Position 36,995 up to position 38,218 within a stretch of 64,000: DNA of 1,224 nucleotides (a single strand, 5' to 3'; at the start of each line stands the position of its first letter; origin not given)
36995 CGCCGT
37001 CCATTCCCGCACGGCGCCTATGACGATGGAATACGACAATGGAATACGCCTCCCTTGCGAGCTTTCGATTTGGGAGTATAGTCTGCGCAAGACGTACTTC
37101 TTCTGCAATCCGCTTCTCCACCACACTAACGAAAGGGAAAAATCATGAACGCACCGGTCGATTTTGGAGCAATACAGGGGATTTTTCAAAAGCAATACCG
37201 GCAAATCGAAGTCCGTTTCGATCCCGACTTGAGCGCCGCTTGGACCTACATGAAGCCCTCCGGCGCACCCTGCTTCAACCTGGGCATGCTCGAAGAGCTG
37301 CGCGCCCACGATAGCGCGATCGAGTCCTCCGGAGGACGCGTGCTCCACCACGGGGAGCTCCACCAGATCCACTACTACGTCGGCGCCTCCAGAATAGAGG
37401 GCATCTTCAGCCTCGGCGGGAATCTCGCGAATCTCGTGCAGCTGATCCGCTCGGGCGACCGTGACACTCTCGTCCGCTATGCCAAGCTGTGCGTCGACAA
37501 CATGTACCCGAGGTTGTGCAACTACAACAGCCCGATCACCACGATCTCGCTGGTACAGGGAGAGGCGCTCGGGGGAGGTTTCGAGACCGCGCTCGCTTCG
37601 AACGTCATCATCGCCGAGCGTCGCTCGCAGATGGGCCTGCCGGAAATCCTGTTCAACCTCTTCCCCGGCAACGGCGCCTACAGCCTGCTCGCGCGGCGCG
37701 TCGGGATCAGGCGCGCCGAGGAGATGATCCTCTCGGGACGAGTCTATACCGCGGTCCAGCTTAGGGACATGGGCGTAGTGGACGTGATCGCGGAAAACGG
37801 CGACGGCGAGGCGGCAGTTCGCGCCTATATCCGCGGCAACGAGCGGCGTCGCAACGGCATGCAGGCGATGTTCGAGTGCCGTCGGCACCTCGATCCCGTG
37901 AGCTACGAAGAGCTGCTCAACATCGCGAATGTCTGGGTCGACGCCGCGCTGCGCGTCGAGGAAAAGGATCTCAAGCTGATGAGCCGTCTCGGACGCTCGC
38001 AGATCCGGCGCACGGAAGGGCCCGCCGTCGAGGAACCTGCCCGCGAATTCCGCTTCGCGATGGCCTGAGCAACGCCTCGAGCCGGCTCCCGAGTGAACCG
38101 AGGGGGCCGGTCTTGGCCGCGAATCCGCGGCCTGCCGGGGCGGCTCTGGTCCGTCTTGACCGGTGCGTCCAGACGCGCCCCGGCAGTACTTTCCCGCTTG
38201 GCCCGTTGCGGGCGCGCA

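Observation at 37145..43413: Complete DSF-family (RpfF / RpfC / RpfG) signalling locus in a betaproteobacterium-like backbone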

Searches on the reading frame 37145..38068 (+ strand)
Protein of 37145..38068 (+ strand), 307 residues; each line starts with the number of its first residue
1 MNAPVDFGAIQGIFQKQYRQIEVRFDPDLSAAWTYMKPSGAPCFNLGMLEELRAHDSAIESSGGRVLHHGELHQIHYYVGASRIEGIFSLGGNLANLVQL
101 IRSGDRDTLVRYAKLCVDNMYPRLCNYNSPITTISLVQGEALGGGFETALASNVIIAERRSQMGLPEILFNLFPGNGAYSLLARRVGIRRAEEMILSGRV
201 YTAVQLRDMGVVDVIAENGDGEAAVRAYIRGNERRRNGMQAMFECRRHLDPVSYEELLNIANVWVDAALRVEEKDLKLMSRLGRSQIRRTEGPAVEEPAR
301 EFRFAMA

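Call 3: search_protein_families(library=pfam, proteins=[window:37145-38068:+])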
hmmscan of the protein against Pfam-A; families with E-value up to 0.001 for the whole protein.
window:37145-38068:+ (307 aa): 2 families
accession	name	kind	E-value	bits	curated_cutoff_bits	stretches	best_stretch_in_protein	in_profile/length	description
PF00378.25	ECH_1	-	5.4e-21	75.5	27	1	84-216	49-174/251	Enoyl-CoA hydratase/isomerase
PF16113.10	ECH_2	-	1.3e-08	35.2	27.2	1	77-245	38-201/335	Enoyl-CoA hydratase/isomerase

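Call 4: search_protein_families(library=ncbifam, proteins=[window:37145-38068:+])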
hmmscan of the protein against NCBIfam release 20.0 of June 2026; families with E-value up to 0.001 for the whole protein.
window:37145-38068:+ (307 aa): 64 families (the best 25 are shown)
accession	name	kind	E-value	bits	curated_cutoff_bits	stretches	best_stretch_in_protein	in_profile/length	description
NF006452.0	PRK08788.1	equivalog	6.9e-104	347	177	1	15-292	14-286/291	crotonase/enoyl-CoA hydratase family protein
NF053515.1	SgnlFctrSynRpfF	equivalog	4.7e-61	206.5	550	1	37-291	37-285/288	diffusible signal factor synthase RpfF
NF042430.2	EnCoAhydt_DpgD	equivalog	5.3e-19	68.7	400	1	85-230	52-195/258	enoyl-CoA-hydratase DpgD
NF051848.1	EnCoAHydtEchA19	equivalog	2.9e-17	63.1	400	1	123-227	90-190/258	enoyl-CoA hydratase EchA19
NF007239.0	PRK09674.1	equivalog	6.1e-17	61.9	371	1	119-216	85-180/257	2,3-dehydroadipyl-CoA hydratase PaaF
NF005804.0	PRK07659.1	equivalog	8e-17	61.6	311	1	88-263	62-228/260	enoyl-CoA hydratase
NF006566.0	PRK09076.1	subfamily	9e-17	61.5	286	1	85-226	59-193/260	enoyl-CoA hydratase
NF005498.0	PRK07112.1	equivalog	1e-16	61.2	250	1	85-230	59-196/258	enoyl-CoA hydratase/isomerase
NF008727.0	PRK11730.1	equivalog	1.2e-16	60.2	870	1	88-222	64-194/717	fatty acid oxidation complex subunit alpha FadB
NF008363.0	PRK11154.1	equivalog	2.2e-16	59.2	869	1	128-218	99-192/708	fatty acid oxidation complex subunit alpha FadJ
NF006100.0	PRK08252.1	subfamily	5.3e-16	59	282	1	133-224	94-185/254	crotonase/enoyl-CoA hydratase family protein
NF046063.1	oxepin_alt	equivalog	8.9e-16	58.1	300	1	85-224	54-189/254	oxepin-CoA hydrolase, alternative type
NF006007.0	PRK08138.1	subfamily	3.3e-15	56.2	355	1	130-220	98-188/261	enoyl-CoA hydratase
NF005496.0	PRK07110.1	domain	4.6e-15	55.4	215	1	86-213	60-177/249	polyketide synthase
NF005802.0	PRK07657.1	equivalog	9.5e-15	54.8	363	1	130-218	97-185/260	enoyl-CoA hydratase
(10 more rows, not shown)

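Call 5: search_solved_structures(query=window:37145-38068:+, show_alignments=3, max_evalue=1e-8)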
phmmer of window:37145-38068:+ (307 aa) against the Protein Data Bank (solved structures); distinct sequences matched with E-value up to 1e-8: 64 (the best 60 are shown).
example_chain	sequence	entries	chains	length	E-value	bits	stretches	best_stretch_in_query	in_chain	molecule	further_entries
7zq7_A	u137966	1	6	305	5e-53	183.6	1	16-294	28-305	Crotonase/enoyl-CoA hydratase family protein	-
3m6m_A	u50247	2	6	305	1.1e-51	179.2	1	39-290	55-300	RpfF protein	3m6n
6dgn_A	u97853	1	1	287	1.8e-49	171.9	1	20-290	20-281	RpfF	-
5fus_A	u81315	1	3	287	3.2e-49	171.1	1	20-290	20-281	Putative enoyl CoA hydratase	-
1hzd_A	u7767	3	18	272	1.3e-15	60.7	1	82-228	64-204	AU-BINDING PROTEIN/ENOYL-COA HYDRATASE | Methylglutaconyl-CoA hydratase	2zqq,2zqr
4fzw_A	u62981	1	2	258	1.1e-13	54.4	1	119-216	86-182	2,3-dehydroadipyl-CoA hydratase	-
2x58_A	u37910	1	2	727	1.7e-12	50.5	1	118-226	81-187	PEROXISOMAL BIFUNCTIONAL ENZYME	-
28jj_A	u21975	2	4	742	1.8e-12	50.5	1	118-226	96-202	Peroxisomal bifunctional enzyme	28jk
3zw8_A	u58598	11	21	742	1.8e-12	50.4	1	118-226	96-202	PEROXISOMAL BIFUNCTIONAL ENZYME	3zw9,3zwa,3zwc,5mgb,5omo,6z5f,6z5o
3r9s_A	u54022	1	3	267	2e-12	50.3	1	132-221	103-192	Carnitinyl-CoA dehydratase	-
3r9t_A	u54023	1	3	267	2e-12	50.3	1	132-221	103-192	EchA1_1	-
5zai_A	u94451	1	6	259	3.4e-12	49.5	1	132-215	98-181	3-hydroxypropionyl-coenzyme A dehydratase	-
8bnu_C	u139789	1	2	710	5.7e-12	48.8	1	129-218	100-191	Fatty acid oxidation complex subunit alpha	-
8bnr_C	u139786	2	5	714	5.8e-12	48.8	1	129-218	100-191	Fatty acid oxidation complex subunit alpha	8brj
6ysv_A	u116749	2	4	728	5.9e-12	48.7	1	129-218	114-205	Fatty acid oxidation complex subunit alpha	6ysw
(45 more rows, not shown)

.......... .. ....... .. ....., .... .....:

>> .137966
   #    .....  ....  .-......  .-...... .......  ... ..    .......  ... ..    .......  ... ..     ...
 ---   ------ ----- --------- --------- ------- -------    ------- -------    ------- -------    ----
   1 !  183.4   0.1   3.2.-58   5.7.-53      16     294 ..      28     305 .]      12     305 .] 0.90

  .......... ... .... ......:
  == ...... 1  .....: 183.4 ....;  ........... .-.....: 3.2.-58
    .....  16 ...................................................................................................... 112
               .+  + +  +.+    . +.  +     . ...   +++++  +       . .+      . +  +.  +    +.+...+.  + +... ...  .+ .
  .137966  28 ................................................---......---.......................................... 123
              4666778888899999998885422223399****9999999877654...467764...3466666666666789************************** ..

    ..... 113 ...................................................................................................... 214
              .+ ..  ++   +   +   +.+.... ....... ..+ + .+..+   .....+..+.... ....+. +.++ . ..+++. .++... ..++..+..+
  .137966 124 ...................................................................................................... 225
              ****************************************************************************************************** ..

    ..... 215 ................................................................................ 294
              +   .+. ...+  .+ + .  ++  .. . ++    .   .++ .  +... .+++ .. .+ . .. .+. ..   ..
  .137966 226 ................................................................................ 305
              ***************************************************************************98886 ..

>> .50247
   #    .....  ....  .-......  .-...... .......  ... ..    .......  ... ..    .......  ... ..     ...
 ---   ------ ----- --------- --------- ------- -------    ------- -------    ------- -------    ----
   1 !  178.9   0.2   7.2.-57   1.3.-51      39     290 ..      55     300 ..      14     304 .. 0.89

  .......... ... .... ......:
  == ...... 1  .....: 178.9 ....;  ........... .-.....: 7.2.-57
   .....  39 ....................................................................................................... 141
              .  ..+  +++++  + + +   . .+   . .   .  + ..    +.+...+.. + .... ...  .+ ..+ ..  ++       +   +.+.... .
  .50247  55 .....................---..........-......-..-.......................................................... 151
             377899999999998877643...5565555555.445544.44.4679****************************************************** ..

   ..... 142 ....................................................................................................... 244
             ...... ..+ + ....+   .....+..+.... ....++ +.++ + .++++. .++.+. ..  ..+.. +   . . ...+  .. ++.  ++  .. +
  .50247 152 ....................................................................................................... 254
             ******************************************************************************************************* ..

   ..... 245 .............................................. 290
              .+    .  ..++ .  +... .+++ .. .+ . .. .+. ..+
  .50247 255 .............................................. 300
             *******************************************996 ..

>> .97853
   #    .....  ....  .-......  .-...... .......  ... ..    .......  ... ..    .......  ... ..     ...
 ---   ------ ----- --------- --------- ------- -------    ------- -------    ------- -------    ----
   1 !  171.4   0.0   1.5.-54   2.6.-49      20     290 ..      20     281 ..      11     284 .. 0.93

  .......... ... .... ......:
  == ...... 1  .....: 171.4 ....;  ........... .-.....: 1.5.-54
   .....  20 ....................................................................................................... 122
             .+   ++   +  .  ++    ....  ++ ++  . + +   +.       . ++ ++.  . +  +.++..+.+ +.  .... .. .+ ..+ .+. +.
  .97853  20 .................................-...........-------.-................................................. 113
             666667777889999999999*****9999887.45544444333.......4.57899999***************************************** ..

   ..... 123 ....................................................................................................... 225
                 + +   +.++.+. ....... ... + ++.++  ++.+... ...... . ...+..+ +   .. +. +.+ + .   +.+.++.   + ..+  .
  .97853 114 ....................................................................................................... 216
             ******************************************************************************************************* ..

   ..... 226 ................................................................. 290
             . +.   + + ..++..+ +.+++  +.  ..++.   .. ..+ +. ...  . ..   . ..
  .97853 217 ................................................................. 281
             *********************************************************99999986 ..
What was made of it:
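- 37145..38068 (+): RpfF-family DSF synthase homologue (crotonase), with catalytic Glu147 and Glu167 and an Asn176 pocket substitution. Best PDB matches are the solved RpfF-type proteins 7zq7, 3m6m, 6dgn and 5fus at 171-184 bits (calls 4, 5).
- On DSF synthase RpfF (crotonase superfamily): Aligns over 250-280 residues to the solved RpfF-type structures (call 5).
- Checked: These matches are far beyond chance: the crotonase scores 171-184 bits against the four solved RpfF-type structures and 61 bits or less against ordinary crotonases (call 5).
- The four top PDB hits (7zq7, 3m6m, 6dgn, 5fus) score 171-184 bits; ordinary crotonases score 61 bits or less (call 5). The RpfF-type PDB hits score three times higher than any other crotonase (call 5).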

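Call 8: find_homologous_proteins(query=window:37145-38068:+, max_evalue=1e-20)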
Query window:37145-38068:+ (307 aa): 6820 proteins with E <= 1e-20 among 8000 candidates; the best 120 are listed.
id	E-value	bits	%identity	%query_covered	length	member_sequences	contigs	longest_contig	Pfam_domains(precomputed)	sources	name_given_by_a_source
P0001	6.1e-187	638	92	100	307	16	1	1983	PF00378.26,PF16113.11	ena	-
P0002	7.0e-182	621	89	100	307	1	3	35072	PF00378.26,PF16113.11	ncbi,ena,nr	ncbi:MAG TPA: crotonase/enoyl-CoA hydratase family protein [Burkholderiales bacterium]|nr:crotonase/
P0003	7.5e-182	621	90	100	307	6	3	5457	PF00378.26,PF16113.11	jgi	jgi:DSF synthase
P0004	2.1e-181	620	89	100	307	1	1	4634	PF00378.26,PF16113.11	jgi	jgi:DSF synthase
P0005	3.1e-180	616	88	100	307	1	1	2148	PF00378.26,PF16113.11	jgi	jgi:DSF synthase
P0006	4.0e-180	616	89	100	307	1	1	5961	PF00378.26,PF16113.11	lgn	-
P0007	3.0e-178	609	88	100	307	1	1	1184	PF00378.26,PF16113.11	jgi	jgi:DSF synthase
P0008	2.3e-176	603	87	100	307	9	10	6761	PF00378.26,PF16113.11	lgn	-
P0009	4.2e-176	602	87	100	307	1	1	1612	PF00378.26,PF16113.11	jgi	jgi:DSF synthase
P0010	1.0e-175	601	87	100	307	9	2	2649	PF00378.26,PF16113.11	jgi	jgi:DSF synthase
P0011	9.6e-175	598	85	100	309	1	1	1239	PF00378.26,PF16113.11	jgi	jgi:DSF synthase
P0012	2.4e-173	593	89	97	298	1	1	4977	PF00378.26,PF16113.11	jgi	jgi:DSF synthase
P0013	2.1e-169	580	84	100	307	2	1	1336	PF00378.26,PF16113.11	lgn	-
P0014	2.1e-167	574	82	100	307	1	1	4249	PF00378.26,PF16113.11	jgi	jgi:DSF synthase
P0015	9.4e-162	555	79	100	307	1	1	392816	PF00378.26,PF16113.11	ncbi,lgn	-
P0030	3.3e-156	537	81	93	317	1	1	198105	PF00378.26,PF16113.11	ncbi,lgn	-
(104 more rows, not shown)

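Call 9: find_encoding_contigs(protein=P0015, flank=10000, max_places=2)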
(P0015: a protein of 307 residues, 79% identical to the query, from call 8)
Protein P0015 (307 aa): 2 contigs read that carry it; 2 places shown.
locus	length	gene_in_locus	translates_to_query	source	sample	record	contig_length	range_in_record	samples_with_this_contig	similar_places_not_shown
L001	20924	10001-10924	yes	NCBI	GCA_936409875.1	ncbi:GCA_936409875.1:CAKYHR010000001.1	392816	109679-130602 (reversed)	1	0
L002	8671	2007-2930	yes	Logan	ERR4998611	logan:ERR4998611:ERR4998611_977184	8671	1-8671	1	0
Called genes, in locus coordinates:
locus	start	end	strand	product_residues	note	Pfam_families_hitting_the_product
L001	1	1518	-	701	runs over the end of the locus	PF00270:DEAD (faint), PF04851:ResIII, PF17757:UvrB_inter, PF27431:UvrB_3rd, PF00271:Helicase_C, PF12344:UvrB, PF02151:UVR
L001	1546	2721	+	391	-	PF00155:Aminotran_1_2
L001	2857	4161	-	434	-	PF00202:Aminotran_3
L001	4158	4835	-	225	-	PF01656:CbiA, PF13500:AAA_26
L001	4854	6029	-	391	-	PF00155:Aminotran_1_2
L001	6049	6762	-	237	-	PF00596:Aldolase_II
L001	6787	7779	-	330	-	PF03401:TctC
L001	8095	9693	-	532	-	PF02743:dCache_1, PF00672:HAMP, PF00990:GGDEF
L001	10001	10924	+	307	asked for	PF16113:ECH_2, PF00378:ECH_1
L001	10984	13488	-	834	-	PF00512:HisKA, PF02518:HATPase_c, PF00072:Response_reg, PF01627:Hpt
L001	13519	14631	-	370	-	PF00072:Response_reg, PF13487:HD_5, PF01966:HD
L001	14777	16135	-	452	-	PF03447:NAD_binding_3 (weak), PF21135:DRL_cat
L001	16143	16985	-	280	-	PF05721:PhyH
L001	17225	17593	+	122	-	-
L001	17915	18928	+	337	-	PF13531:SBP_bac_11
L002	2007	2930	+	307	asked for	PF16113:ECH_2, PF00378:ECH_1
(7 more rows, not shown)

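Call 10: find_encoding_contigs(protein=P0030, flank=10000, max_places=2)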
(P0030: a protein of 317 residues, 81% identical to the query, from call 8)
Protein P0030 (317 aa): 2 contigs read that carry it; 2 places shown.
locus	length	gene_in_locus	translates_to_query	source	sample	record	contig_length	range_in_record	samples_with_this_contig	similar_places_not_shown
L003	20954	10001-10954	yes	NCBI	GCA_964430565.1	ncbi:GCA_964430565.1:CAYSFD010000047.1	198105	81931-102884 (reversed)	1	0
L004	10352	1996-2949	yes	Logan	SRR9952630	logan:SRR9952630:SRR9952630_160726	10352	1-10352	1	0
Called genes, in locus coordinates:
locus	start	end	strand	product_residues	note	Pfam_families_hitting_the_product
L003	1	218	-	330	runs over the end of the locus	PF01479:S4 (weak), PF00849:PseudoU_synth_2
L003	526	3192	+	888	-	PF00575:S1 (weak), PF10150:RNase_E_G, PF20833:RNase_E_G_Thio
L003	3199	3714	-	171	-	PF01451:LMWPc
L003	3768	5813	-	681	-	PF00270:DEAD (faint), PF04851:ResIII, PF17757:UvrB_inter, PF27431:UvrB_3rd, PF00271:Helicase_C, PF12344:UvrB, PF02151:UVR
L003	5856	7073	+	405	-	PF00155:Aminotran_1_2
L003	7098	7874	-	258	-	PF00596:Aldolase_II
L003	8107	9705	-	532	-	PF02743:dCache_1, PF00672:HAMP, PF00990:GGDEF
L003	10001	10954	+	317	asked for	PF00378:ECH_1, PF16113:ECH_2 (weak)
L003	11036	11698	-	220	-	PF00109:ketoacyl-synt (weak), PF02801:Ketoacyl-synt_C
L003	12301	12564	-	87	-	PF00550:PP-binding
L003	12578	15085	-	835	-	PF00512:HisKA, PF02518:HATPase_c, PF00072:Response_reg, PF01627:Hpt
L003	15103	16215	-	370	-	PF00072:Response_reg, PF13487:HD_5, PF01966:HD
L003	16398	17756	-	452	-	PF01408:GFO_IDH_MocA (weak), PF03447:NAD_binding_3 (weak), PF21135:DRL_cat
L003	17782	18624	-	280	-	PF05721:PhyH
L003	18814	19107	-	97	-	PF04977:DivIC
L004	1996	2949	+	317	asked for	PF00378:ECH_1, PF16113:ECH_2 (weak)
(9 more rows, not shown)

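Call 11: find_encoding_contigs(protein=P0002, flank=10000, max_places=2)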
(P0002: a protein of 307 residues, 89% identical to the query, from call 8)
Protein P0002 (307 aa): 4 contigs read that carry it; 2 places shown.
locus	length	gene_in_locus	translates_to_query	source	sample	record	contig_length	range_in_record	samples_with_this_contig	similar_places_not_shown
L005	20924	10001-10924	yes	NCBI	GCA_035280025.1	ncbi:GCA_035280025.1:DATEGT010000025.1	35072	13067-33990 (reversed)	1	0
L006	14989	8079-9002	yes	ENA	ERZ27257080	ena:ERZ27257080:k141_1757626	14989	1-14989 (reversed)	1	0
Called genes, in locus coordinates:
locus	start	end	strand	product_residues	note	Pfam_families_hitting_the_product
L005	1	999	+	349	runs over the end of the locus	PF01321:Creatinase_N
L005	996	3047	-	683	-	PF00270:DEAD (faint), PF04851:ResIII, PF17757:UvrB_inter, PF27431:UvrB_3rd, PF00271:Helicase_C, PF12344:UvrB, PF02151:UVR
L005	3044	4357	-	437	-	PF00202:Aminotran_3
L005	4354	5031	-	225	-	PF01656:CbiA, PF13500:AAA_26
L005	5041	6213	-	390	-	PF00155:Aminotran_1_2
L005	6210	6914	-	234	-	PF00596:Aldolase_II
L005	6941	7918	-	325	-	PF03401:TctC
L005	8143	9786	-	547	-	PF02743:dCache_1, PF00672:HAMP, PF00990:GGDEF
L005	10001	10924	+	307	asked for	PF16113:ECH_2, PF00378:ECH_1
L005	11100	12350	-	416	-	PF00109:ketoacyl-synt, PF02801:Ketoacyl-synt_C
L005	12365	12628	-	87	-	PF00550:PP-binding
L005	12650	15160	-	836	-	PF00512:HisKA, PF02518:HATPase_c, PF00072:Response_reg, PF01627:Hpt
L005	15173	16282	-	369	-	PF00072:Response_reg, PF13487:HD_5, PF01966:HD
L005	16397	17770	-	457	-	PF03447:NAD_binding_3 (weak), PF21135:DRL_cat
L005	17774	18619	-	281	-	PF05721:PhyH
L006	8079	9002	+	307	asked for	PF16113:ECH_2, PF00378:ECH_1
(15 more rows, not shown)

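Call 12: find_related_loci(query=window:37145-38068:+, collection=genome_contigs, flank=9000)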
Query window:37145-38068:+ (307 aa) in genome_contigs; peptide patterns used: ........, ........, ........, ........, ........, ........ (x = any residue, [..] = any of these).
98 stretches matched a pattern; 19 encode a relative of the query (tblastn E <= 1e-3); 19 distinct loci.
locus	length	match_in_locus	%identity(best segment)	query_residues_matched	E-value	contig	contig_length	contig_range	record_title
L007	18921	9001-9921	89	1-307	0e+0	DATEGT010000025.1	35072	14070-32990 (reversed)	MAG TPA_asm: Burkholderiales bacterium isolate SMAG_U8792 k141_481625, whole genome shotgun sequence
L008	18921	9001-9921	88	1-307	0e+0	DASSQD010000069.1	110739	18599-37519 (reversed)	MAG TPA_asm: Burkholderiales bacterium isolate SMAG_U453 k141_1190026, whole genome shotgun sequence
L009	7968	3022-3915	80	1-298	3e-164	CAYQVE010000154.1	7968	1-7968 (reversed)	MAG TPA_asm: uncultured Enterobacteriaceae bacterium isolate binchicken_co185_11 genome assembly, contig: NODE_16935_len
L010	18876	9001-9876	81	1-292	7e-163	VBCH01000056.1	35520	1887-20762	MAG: Betaproteobacteria bacterium isolate BP_12 14_0929_12_40cm_scaffold_2013_e:498, whole genome shotgun sequence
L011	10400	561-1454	80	1-298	8e-163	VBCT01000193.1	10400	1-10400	MAG: Betaproteobacteria bacterium isolate BP_24 14_0903_02_30cm_scaffold_5801, whole genome shotgun sequence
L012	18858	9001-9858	81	1-286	1e-162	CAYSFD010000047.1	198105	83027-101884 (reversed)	MAG TPA_asm: uncultured Enterobacteriaceae bacterium isolate binchicken_co165_176 genome assembly, contig: k141_2619637,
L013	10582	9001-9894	79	1-298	2e-162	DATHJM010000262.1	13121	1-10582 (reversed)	MAG TPA_asm: Burkholderiales bacterium isolate SMAG_U12552 k141_211136, whole genome shotgun sequence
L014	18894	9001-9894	79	1-298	7e-162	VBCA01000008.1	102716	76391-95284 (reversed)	MAG: Betaproteobacteria bacterium isolate BP_5 14_0919_02_20cm_scaffold_23, whole genome shotgun sequence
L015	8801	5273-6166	78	1-298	6e-161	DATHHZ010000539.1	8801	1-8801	MAG TPA_asm: Burkholderiales bacterium isolate SMAG_U12513 k141_226672, whole genome shotgun sequence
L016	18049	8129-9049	75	1-307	5e-160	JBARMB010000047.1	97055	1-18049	MAG: Burkholderiales bacterium isolate MFD06446_ilm_asm_bin12 k127_254190, whole genome shotgun sequence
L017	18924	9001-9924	74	1-307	1e-159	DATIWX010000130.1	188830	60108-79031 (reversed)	MAG TPA_asm: Burkholderiales bacterium isolate SMAG_U15234 k141_3425444, whole genome shotgun sequence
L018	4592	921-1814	77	1-298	2e-162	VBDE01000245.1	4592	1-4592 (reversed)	MAG: Betaproteobacteria bacterium isolate BP_35 14_1009_09_30cm_scaffold_23733, whole genome shotgun sequence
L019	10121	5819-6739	74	1-307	4e-153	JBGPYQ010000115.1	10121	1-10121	MAG: Gammaproteobacteria bacterium isolate OBJ1_062018_090_1 k141_185729_length_10121_cov_31.5521, whole genome shotgun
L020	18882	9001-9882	72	1-294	4e-148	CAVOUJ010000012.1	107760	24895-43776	MAG: uncultured beta proteobacterium isolate MFD10007.bin.2.158 genome assembly, contig: contig_12678, whole genome shot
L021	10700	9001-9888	70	1-296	7e-148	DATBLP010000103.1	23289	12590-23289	MAG TPA_asm: Burkholderiales bacterium isolate SMAG_U3975 k141_1380274, whole genome shotgun sequence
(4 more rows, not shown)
